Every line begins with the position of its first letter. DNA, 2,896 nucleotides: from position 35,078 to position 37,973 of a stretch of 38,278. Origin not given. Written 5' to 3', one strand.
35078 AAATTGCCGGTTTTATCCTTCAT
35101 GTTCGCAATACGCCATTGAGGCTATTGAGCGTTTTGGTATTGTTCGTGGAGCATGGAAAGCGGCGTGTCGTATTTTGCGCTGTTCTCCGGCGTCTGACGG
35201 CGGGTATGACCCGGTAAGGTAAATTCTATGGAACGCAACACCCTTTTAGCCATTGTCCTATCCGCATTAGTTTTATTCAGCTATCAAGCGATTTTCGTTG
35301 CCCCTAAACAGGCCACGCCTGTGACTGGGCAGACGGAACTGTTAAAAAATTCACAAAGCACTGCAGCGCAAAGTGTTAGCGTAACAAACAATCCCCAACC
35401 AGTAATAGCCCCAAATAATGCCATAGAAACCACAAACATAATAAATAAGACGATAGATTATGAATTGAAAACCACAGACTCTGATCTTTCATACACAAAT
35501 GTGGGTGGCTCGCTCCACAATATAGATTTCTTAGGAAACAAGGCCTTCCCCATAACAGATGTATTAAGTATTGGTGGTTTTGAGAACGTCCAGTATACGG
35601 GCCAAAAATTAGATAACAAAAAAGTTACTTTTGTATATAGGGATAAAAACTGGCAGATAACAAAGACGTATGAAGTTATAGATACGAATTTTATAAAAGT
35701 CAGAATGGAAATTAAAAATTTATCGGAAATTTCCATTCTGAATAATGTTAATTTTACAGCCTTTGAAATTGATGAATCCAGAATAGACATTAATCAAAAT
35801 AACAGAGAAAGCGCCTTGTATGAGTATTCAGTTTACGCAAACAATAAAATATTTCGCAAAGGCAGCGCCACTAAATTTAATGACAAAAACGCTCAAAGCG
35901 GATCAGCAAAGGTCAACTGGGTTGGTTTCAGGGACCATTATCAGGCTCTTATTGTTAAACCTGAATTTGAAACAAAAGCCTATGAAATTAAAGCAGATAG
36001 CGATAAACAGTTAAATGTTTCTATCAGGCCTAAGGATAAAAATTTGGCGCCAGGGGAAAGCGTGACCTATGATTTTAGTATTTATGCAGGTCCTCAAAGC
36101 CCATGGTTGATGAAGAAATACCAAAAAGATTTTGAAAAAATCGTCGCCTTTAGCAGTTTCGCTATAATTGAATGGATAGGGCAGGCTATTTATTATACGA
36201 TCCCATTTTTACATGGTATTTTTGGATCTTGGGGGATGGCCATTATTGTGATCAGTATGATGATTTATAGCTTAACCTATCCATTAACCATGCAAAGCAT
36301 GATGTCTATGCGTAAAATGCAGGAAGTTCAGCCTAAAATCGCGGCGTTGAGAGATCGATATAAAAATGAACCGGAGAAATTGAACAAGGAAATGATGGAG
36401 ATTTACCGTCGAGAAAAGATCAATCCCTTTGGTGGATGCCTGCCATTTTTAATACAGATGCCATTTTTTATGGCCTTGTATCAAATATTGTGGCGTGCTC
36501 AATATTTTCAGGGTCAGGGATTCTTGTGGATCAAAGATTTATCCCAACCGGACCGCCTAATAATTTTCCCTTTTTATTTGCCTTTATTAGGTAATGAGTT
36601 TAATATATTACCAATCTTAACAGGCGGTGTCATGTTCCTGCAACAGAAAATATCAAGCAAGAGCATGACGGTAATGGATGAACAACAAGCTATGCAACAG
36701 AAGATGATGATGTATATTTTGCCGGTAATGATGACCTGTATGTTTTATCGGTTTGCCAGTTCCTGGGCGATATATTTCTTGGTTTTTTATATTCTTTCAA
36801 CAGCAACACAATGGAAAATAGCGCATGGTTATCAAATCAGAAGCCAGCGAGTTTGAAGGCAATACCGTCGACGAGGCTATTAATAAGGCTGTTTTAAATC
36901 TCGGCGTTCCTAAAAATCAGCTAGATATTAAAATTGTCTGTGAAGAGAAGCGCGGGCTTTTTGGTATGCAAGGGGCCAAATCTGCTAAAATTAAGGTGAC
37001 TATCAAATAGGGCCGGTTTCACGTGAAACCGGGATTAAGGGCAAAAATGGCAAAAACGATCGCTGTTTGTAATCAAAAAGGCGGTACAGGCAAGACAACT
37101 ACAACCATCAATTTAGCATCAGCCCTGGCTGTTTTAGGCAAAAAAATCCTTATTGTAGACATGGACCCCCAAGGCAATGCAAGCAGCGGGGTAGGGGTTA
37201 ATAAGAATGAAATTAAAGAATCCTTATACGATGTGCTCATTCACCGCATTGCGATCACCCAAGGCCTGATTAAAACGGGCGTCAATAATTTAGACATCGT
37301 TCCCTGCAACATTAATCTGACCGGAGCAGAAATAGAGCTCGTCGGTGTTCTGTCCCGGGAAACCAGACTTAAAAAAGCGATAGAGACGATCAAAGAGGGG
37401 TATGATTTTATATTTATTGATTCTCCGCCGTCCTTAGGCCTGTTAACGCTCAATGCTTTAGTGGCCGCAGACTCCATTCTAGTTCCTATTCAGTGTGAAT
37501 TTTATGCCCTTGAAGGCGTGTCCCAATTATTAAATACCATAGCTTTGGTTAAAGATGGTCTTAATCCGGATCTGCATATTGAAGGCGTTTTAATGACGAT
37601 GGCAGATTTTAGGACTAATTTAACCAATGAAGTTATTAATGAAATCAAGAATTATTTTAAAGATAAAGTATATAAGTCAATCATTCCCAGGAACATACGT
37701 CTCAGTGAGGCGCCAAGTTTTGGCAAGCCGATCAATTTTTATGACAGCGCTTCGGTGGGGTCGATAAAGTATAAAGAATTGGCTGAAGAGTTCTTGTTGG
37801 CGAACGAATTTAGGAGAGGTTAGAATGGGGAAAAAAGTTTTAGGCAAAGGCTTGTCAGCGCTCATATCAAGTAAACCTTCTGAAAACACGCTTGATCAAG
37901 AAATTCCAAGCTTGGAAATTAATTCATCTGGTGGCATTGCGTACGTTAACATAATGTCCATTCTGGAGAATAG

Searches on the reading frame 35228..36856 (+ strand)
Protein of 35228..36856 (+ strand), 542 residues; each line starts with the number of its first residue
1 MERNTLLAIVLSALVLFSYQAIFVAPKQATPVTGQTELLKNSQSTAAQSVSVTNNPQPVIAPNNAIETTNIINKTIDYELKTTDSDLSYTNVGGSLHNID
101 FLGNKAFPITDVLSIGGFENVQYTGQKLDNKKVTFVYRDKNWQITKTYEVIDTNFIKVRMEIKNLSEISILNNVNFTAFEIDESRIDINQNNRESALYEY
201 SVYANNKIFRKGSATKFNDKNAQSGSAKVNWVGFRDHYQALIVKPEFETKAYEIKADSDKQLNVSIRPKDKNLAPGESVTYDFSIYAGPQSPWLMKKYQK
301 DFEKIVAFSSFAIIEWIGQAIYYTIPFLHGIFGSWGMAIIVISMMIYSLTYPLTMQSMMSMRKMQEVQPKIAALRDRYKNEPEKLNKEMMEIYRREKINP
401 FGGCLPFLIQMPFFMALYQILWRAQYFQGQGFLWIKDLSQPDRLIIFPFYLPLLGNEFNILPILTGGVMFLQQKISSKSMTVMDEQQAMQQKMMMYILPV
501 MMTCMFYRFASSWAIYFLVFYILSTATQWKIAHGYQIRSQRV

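Call 11: search_protein_families(library=pfam, proteins=[window:35228-36856:+], max_evalue=0.01)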
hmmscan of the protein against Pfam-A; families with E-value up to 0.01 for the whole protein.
window:35228-36856:+ (542 aa): 2 families
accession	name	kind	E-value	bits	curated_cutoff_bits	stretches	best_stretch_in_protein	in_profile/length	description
PF02096.25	60KD_IMP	-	1.8e-50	171.5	35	1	335-531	1-161/163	60Kd inner membrane protein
PF14849.12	YidC_periplas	-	3.3e-16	60.5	24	1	125-315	81-277/283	YidC periplasmic domain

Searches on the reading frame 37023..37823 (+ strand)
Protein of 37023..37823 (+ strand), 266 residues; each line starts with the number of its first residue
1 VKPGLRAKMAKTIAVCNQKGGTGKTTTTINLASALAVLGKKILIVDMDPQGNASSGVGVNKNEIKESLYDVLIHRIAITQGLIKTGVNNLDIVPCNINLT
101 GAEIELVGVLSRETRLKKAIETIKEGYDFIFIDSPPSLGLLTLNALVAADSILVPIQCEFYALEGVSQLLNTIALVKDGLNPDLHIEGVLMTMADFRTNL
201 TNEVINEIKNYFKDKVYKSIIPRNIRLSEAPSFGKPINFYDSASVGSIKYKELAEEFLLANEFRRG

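Call 11: search_protein_families(library=pfam, proteins=[window:37023-37823:+], max_evalue=0.01)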
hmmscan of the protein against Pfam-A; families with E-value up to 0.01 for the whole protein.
window:37023-37823:+ (266 aa): 10 families
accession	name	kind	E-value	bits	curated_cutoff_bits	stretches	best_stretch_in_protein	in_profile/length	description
PF13614.12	AAA_31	-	2.2e-68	230.1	27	1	11-186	2-177/177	AAA domain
PF01656.29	CbiA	-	1.4e-28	99.8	25.4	1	13-237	1-125/125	CobQ/CobB/MinD/ParA nucleotide binding domain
PF09140.17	MipZ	-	1.7e-12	47.7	20.7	1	12-164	2-137/262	ATPase MipZ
PF10609.15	ParA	-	1.3e-09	38.3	27.1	1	9-151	2-138/246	NUBPL iron-transfer P-loop NTPase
PF06564.18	CBP_BcsQ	-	2.7e-09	37.3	21.3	1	13-254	4-230/234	Cellulose biosynthesis protein BcsQ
PF00142.24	Fer4_NifH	-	9.9e-08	32.2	25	1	18-93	7-84/271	4Fe-4S iron sulfur cluster binding proteins, NifH/frxC family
PF02374.21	ArsA_ATPase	-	3.7e-05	23.5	24.3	1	18-55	8-45/305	Anion-transporting ATPase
PF07015.17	VirC1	-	0.00013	21.8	24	1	12-48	3-39/231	VirC1 protein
PF01268.25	FTHFS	-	0.0072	15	27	0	8-44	55-91/556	Formate--tetrahydrofolate ligase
PF13481.12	AAA_25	-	0.0075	16.4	27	0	19-134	41-151/195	AAA domain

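Call 59: find_encoding_contigs(protein=window:37023-37823:+, flank=10000, max_places=2)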
Protein window:37023-37823:+ (266 aa): 1 contig read that carries it; 1 place shown.
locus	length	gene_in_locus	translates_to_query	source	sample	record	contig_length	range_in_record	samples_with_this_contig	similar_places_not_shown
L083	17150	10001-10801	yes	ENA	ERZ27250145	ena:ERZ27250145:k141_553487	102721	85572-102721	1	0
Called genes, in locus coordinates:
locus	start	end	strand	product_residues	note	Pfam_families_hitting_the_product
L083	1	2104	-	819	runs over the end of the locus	PF00521:DNA_topoisoIV, PF03989:DNA_gyraseA_C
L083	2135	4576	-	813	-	PF02518:HATPase_c, PF00204:DNA_gyraseB, PF01751:Toprim, PF21249:GyrB_hook (faint), PF00986:DNA_gyraseB_C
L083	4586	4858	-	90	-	PF05258:DciA (weak)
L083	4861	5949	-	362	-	PF00712:DNA_pol3_beta, PF02767:DNA_pol3_beta_2, PF02768:DNA_pol3_beta_3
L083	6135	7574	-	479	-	PF11638:DnaA_N, PF00308:Bac_DnaA, PF00004:AAA, PF01637:ATPase_2 (faint), PF01695:IstB_IS21 (weak), PF13401:AAA_22 (faint), PF08299:Bac_DnaA_C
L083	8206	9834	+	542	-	PF14849:YidC_periplas, PF02096:60KD_IMP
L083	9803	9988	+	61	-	PF14804:Jag_N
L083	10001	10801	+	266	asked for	PF10609:ParA, PF00142:Fer4_NifH (weak), PF01656:CbiA, PF06564:CBP_BcsQ, PF09140:MipZ, PF13614:AAA_31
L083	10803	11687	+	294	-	PF02195:ParB_N, PF17762:HTH_ParB, PF23552:ParB_C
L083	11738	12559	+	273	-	PF03755:YicC-like_N, PF08340:YicC-like_C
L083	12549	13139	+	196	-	PF00005:ABC_tran (weak), PF20720:nSTAND3 (weak), PF00625:Guanylate_kin, PF13238:AAA_18 (faint)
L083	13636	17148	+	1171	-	?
